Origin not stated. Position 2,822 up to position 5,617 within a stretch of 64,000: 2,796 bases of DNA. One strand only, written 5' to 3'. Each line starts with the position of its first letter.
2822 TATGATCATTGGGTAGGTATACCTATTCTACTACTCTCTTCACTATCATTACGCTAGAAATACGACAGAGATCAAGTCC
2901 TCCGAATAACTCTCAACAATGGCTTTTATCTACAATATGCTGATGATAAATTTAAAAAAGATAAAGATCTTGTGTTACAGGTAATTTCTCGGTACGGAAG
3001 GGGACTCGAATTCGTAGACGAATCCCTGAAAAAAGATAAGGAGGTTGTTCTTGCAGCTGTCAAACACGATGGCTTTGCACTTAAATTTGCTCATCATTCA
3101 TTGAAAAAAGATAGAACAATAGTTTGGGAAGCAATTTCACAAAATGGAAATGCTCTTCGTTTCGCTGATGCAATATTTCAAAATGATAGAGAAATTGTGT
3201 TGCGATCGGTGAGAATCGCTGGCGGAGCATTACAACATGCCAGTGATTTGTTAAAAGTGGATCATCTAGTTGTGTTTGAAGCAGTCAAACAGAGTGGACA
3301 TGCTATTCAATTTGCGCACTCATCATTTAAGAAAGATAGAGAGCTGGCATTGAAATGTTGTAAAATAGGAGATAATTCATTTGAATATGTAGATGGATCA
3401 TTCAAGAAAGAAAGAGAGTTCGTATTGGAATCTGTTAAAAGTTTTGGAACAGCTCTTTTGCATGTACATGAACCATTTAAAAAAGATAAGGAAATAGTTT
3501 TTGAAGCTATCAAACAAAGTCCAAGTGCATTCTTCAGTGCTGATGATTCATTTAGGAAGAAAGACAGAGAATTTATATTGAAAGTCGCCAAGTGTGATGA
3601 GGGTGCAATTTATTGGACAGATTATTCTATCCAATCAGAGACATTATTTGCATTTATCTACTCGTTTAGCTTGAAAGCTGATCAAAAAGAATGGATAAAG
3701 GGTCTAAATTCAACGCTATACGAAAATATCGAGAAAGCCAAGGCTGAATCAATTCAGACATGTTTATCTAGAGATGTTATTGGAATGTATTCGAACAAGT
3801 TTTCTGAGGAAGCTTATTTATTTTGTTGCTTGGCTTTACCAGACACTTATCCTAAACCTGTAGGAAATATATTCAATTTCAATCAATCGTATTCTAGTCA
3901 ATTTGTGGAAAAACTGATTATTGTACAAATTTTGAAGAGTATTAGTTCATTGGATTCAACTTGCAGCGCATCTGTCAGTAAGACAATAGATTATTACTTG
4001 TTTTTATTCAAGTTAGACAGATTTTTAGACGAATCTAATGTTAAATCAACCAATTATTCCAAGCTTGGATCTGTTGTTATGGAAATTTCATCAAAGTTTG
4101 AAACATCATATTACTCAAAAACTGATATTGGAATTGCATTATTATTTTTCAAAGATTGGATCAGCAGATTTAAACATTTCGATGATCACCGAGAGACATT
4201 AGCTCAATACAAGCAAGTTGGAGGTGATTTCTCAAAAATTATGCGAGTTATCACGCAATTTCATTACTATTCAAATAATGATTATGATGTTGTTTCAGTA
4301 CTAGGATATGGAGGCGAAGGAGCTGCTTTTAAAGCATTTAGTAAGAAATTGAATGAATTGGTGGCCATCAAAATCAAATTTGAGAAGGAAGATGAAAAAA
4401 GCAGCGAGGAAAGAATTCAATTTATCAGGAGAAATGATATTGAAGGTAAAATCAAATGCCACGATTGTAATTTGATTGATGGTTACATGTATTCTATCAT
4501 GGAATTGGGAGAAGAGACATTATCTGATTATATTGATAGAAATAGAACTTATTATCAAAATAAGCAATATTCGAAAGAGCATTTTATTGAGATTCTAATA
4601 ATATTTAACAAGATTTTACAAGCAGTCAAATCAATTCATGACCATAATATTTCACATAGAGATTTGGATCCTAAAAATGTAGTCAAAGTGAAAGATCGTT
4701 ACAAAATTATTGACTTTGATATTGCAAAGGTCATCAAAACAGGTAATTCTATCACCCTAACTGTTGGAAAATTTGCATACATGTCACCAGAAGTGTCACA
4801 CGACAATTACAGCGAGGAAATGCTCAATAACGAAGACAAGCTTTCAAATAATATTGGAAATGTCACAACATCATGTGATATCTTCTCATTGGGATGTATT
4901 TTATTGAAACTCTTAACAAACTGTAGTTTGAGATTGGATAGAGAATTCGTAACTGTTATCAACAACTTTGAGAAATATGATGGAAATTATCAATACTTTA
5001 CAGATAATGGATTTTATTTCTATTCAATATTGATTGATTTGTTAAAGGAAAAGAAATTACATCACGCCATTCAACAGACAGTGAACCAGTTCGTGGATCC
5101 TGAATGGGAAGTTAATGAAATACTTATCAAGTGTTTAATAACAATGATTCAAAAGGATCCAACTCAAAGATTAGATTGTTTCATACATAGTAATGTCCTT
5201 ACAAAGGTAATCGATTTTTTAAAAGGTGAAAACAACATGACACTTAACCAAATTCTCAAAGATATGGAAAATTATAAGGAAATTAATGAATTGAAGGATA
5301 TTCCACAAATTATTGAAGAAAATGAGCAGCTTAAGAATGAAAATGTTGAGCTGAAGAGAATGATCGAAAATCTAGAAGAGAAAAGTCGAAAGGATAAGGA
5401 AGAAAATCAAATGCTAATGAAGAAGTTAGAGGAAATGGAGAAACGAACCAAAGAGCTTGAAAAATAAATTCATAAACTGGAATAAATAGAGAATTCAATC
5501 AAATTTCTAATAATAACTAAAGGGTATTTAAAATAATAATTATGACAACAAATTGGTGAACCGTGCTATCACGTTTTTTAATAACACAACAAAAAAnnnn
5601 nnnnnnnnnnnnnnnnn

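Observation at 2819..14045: Two DUF4116-like repeat proteins, one with an atypical kinase domain (DFD, odd Gly-loop), flanking a 7-kb segment in convergent orientation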

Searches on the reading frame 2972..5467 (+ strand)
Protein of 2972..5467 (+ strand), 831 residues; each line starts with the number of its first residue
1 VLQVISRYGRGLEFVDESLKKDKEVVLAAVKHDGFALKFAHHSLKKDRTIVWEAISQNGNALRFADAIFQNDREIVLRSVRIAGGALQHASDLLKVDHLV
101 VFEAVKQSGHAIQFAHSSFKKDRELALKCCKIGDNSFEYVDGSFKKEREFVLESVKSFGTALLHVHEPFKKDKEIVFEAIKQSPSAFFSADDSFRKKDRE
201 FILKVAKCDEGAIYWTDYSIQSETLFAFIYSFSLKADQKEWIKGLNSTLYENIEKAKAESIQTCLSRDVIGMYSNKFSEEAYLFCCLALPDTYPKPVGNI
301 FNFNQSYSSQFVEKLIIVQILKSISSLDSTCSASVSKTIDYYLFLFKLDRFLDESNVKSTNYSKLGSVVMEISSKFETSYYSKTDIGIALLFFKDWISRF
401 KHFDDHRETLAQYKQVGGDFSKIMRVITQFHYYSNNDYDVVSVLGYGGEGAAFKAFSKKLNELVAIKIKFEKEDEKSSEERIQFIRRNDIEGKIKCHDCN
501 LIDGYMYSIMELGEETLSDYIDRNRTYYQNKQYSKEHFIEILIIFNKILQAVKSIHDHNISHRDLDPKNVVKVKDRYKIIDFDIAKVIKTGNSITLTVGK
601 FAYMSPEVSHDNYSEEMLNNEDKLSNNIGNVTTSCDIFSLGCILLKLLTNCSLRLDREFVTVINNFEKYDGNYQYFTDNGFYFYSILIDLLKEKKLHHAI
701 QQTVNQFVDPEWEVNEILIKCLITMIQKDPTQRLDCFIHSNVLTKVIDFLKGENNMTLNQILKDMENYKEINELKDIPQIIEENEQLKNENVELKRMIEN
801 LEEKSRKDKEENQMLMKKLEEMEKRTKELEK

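Call 3: search_protein_families(library=pfam, proteins=[window:2972-5467:+], max_evalue=0.01)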
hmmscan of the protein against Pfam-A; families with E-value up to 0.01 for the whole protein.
window:2972-5467:+ (831 aa): 4 families
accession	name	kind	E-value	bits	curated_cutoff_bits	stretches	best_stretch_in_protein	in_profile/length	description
PF13475.11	DUF4116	-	8.2e-67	221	24.9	5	22-68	1-47/49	Domain of unknown function (DUF4116)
PF00069.31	Pkinase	-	6.4e-26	91.8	31.7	1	438-734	1-252/263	Protein kinase domain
PF07714.23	PK_Tyr_Ser-Thr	-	1e-07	32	23.1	1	443-652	6-202/258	Protein tyrosine and serine/threonine kinase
PF14775.11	NYD-SP28_assoc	-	0.00038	20.9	27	1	760-800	20-58/60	Sperm tail C-terminal domain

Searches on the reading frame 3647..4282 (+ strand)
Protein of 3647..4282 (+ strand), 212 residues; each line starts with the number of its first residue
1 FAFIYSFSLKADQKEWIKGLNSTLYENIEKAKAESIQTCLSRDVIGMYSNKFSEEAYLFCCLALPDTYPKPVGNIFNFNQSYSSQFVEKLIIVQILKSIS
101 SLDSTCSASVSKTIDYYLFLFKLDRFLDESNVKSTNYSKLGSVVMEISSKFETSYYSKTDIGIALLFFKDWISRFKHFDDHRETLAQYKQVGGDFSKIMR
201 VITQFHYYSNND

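Call 38: predict_structure(alignment_id=A1)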
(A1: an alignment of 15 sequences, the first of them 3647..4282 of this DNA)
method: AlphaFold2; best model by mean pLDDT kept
length: 212 residues; sequences in the alignment: 15
mean_pLDDT: 75.8   pTM: 0.75
mean pLDDT of the five models: 75.8, 62.0, 61.5, 59.5, 58.8
residues with pLDDT >= 90: 59; 70-90: 79; 50-70: 52; < 50: 22
segments of 3 or more residues with pLDDT < 50: 1-20
pLDDT, mean of each block of 10 residues (from residue 1): 33 43 58 73 86 80 66 58 93 94 80 87 92 92 96 89 90 72 83 64 66 45
secondary structure, 60 per line:
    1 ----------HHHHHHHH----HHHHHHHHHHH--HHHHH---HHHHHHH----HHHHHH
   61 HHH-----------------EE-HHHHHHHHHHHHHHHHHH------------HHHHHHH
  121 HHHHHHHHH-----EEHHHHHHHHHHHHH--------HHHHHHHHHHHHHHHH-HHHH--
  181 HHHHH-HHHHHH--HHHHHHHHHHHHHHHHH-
elements in order: H11-18 H23-33 H36-40 H44-50 H55-63 H84-101 H114-129 H137-149 H158-173 H175-178 H181-185 H187-192 H195-211

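Call 45: search_protein_families(library=pfam, proteins=[window:3647-4282:+], max_evalue=1)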
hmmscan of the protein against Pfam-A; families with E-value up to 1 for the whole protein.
window:3647-4282:+ (212 aa): 2 families
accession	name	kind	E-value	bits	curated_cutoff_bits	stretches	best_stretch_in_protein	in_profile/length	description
PF00134.28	Cyclin_N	-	0.01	16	23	1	121-156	57-92/127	Cyclin, N-terminal domain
PF05435.16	Phi-29_GP3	-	0.037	14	25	1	135-204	155-225/266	Phi-29 DNA terminal protein GP3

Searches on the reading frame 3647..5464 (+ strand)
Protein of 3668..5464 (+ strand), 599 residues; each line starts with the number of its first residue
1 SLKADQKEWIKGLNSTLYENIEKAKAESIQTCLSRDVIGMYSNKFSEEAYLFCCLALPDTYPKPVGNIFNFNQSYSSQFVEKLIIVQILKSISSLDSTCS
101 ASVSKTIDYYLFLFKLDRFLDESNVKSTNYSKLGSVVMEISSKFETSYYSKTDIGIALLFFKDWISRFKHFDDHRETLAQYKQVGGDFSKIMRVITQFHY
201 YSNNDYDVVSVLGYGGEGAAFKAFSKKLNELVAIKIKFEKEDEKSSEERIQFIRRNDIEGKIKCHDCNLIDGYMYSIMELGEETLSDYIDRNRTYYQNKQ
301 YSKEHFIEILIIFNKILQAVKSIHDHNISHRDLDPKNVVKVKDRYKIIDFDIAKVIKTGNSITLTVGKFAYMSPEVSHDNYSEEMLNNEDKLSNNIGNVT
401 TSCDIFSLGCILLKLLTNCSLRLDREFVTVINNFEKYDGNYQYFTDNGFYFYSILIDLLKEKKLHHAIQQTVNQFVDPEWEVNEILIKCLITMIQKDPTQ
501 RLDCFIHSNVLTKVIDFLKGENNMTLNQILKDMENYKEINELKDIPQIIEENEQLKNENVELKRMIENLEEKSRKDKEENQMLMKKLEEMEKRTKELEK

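Call 11: find_homologous_proteins(query=window:3668-5464:+)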
Query seq(599 aa) (599 aa): 373 proteins with E <= 0.001 among 8000 candidates; the best 120 are listed.
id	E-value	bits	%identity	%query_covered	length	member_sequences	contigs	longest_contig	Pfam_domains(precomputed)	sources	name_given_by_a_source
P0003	2.0e-216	738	69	82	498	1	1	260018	PF07714.24,PF00069.32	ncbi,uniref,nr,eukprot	ncbi:predicted protein [Naegleria gruberi]|uniref:Predicted protein n=1 Tax=Naegleria gruberi TaxID=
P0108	3.0e-163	563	51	93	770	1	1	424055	PF07714.24,PF00069.32,PF13475.12,PF24755.3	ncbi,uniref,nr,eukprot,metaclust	ncbi:predicted protein [Naegleria gruberi]|uniref:Predicted protein n=1 Tax=Naegleria gruberi TaxID=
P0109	6.6e-155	535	49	89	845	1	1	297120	PF07714.24,PF00069.32,PF13475.12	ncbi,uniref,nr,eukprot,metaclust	ncbi:predicted protein [Naegleria gruberi]|uniref:non-specific serine/threonine protein kinase n=1 T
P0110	1.6e-150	521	46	90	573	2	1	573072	PF07714.24,PF00069.32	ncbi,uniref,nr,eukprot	ncbi:predicted protein [Naegleria gruberi]|uniref:Predicted protein n=1 Tax=Naegleria gruberi TaxID=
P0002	7.2e-149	515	46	92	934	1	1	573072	PF07714.24,PF00069.32,PF13475.12,PF24755.3,PF03756.20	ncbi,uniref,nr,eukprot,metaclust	ncbi:serine-threonine kinase [Naegleria gruberi]|uniref:non-specific serine/threonine protein kinase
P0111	7.8e-149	515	47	91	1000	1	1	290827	PF07714.24,PF00069.32,PF13475.12,PF24755.3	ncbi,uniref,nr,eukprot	ncbi:predicted protein [Naegleria gruberi]|uniref:Predicted protein n=1 Tax=Naegleria gruberi TaxID=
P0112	1.2e-148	514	45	97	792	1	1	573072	PF07714.24,PF00069.32,PF13475.12,PF24755.3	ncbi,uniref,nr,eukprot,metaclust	ncbi:predicted protein [Naegleria gruberi]|uniref:Predicted protein n=1 Tax=Naegleria gruberi TaxID=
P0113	8.7e-140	485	43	92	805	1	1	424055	PF07714.24,PF00069.32,PF13475.12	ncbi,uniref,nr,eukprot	ncbi:predicted protein [Naegleria gruberi]|uniref:Predicted protein n=1 Tax=Naegleria gruberi TaxID=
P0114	2.1e-123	431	44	88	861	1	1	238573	PF07714.24,PF00069.32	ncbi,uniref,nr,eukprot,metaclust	ncbi:predicted protein [Naegleria gruberi]|uniref:non-specific serine/threonine protein kinase n=1 T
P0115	9.8e-111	389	52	61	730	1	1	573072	PF07714.24,PF00069.32,PF13475.12,PF24755.3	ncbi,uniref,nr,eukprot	ncbi:predicted protein [Naegleria gruberi]|uniref:Predicted protein n=1 Tax=Naegleria gruberi TaxID=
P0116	6.2e-105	370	99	29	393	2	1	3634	PF13475.12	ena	-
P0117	3.7e-102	361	41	81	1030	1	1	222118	PF07714.24,PF00069.32,PF13475.12,PF10366.16,PF00780.29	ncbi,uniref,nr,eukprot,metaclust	ncbi:predicted protein [Naegleria gruberi]|uniref:Predicted protein n=1 Tax=Naegleria gruberi TaxID=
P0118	7.5e-99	350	37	87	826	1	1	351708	PF07714.24,PF00069.32,PF13475.12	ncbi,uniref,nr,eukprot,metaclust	ncbi:protein kinase [Naegleria gruberi]|uniref:non-specific serine/threonine protein kinase n=1 Tax=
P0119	6.8e-56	208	32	89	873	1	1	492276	PF07714.24,PF00069.32,PF13475.12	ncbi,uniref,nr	ncbi:hypothetical protein C9374_008136 [Naegleria lovaniensis]|uniref:Protein kinase domain-containi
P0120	1.3e-44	171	36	55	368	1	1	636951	PF07714.24,PF00069.32,PF17667.8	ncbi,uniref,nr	ncbi:hypothetical protein C9374_005304 [Naegleria lovaniensis]|uniref:Protein kinase domain-containi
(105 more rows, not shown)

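Call 29: find_encoding_contigs(protein=P0116, flank=5000, max_places=3)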
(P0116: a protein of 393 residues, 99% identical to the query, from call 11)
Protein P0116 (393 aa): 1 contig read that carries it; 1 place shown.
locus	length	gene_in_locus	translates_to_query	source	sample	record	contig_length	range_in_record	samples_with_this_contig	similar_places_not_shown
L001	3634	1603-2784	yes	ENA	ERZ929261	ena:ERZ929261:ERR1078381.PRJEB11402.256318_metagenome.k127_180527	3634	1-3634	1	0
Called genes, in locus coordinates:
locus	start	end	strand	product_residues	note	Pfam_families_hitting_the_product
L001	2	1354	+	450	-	?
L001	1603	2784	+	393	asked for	PF13475:DUF4116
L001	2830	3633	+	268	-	?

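Call 56: search_protein_representatives(protein=window:3647-5251:+)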
Query: 535 residues. Proteins with E-value up to 0.001 (for the whole library): 53631; up to 1e-10: 562; up to 1e-30: 11. The best 150 are listed.
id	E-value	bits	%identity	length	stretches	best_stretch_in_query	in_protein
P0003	1.3e-196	670.8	71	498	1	90-529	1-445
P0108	1.1e-149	515.9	53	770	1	23-530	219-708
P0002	2.0e-145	501.9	48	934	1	14-529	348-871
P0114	1.9e-124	432.7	43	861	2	23-529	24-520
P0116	6.6e-110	384.7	99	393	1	1-181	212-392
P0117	5.3e-99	348.8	45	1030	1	83-528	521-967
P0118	3.4e-94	332.9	39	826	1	56-530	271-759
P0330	2.3e-86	307.1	34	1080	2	43-525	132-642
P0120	8.7e-43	163.3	41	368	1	239-530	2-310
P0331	1.1e-37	146.5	32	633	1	67-528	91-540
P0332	2.5e-32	128.8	36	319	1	216-508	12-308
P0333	2.1e-27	112.5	34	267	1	215-436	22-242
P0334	3.9e-26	108.4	30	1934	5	242-385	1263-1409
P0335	1.6e-25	106.4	32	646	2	209-385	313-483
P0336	2.1e-22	96.1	31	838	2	212-384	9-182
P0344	9.4e-20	87.3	45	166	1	429-529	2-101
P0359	2.8e-17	79.1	36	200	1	399-528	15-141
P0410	9.9e-15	70.8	35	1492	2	211-386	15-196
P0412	1.3e-14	70.4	29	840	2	212-395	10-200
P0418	2.3e-14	69.5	29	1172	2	211-428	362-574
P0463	2.7e-13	66.0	30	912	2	211-386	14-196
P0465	2.7e-13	66.0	30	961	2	210-384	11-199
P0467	3.0e-13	65.9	33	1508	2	211-384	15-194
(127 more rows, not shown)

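Call 58: list_cluster_members(proteins=[P0330, P0331, P0332, P0333, P0344, P0359])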
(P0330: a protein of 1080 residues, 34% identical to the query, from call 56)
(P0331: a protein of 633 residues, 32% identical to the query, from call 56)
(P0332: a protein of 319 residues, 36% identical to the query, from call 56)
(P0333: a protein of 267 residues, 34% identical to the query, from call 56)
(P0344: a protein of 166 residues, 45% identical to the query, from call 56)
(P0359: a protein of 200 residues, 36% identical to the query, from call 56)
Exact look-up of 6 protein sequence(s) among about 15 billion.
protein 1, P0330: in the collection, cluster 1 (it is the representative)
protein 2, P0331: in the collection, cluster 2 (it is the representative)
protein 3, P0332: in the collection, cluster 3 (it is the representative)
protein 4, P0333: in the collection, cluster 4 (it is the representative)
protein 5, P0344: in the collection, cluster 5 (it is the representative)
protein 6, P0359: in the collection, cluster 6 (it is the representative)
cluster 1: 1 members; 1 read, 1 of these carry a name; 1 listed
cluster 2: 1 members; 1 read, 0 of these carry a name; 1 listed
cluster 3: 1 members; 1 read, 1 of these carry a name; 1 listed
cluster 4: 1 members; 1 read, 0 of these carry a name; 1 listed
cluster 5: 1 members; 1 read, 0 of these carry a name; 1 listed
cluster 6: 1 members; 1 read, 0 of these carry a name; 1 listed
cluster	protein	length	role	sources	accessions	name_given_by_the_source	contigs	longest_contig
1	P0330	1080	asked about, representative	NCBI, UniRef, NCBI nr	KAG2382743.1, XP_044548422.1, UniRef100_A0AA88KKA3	hypothetical protein C9374_005323 [Naegleria lovaniensis] | non-specific serine/threonine protein kinase n=1 Tax=Naegleria lovaniensis TaxID=51637 ... | uncharacterized protein C9374_005323 [Naegleria lovaniensis]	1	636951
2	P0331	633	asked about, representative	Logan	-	-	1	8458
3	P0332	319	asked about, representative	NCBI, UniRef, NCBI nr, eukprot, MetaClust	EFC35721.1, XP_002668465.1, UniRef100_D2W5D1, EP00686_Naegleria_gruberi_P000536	predicted protein [Naegleria gruberi] | Predicted protein n=1 Tax=Naegleria gruberi TaxID=5762 RepID=D2W5D1_NAEGR | uncharacterized protein NAEGRDRAFT_76621 [Naegleria gruberi]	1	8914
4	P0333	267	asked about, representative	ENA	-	-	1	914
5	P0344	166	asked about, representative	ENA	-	-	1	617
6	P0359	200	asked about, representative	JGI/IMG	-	-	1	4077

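Call 71: list_cluster_members(proteins=[P0410, P0412, P0463, P0467, P0418, P0465, P0331, P0232, P0237])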
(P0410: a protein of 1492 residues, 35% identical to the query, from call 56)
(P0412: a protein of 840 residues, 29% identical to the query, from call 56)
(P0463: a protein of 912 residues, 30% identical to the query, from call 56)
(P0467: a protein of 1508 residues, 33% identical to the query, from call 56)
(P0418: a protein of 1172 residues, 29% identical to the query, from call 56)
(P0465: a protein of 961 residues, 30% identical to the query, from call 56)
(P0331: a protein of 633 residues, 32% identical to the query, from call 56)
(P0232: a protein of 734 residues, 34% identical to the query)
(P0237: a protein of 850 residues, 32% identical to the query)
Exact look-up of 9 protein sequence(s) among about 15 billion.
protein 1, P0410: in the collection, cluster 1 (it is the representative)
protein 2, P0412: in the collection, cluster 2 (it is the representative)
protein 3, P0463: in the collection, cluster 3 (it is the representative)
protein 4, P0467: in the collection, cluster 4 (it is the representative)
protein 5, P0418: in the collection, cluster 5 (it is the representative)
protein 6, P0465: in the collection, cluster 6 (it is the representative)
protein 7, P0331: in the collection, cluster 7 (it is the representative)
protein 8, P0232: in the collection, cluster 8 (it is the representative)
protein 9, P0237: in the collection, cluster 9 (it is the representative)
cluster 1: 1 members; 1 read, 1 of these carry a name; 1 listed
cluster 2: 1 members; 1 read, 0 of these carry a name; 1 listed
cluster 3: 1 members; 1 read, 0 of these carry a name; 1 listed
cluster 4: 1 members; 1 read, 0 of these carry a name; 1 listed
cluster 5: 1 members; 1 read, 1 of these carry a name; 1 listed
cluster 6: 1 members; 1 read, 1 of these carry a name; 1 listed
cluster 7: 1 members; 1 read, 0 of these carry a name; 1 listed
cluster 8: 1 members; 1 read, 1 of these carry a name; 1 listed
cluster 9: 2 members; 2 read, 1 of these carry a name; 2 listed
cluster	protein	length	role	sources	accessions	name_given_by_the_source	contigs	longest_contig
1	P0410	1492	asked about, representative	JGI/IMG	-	serine/threonine protein kinase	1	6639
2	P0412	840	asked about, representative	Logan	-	-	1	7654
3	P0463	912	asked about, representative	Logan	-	-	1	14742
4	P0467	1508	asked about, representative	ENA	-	-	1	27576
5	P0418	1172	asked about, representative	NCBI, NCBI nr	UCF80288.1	MAG: protein kinase [Acidobacteriota bacterium]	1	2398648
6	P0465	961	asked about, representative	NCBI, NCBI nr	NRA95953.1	MAG: serine/threonine protein kinase, partial [Planctomycetes bacterium] | serine/threonine protein kinase [Planctomycetota bacterium]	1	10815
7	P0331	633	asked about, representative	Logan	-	-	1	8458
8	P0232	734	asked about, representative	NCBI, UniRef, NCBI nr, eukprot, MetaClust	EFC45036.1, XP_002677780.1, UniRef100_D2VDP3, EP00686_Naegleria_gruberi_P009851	predicted protein [Naegleria gruberi] | Predicted protein n=1 Tax=Naegleria gruberi TaxID=5762 RepID=D2VDP3_NAEGR | uncharacterized protein NAEGRDRAFT_66990 [Naegleria gruberi]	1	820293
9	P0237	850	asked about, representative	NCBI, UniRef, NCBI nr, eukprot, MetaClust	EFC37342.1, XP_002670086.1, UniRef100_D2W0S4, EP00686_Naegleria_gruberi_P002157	predicted protein [Naegleria gruberi] | Predicted protein n=1 Tax=Naegleria gruberi TaxID=5762 RepID=D2W0S4_NAEGR | uncharacterized protein NAEGRDRAFT_53795 [Naegleria gruberi]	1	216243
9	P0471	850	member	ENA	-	-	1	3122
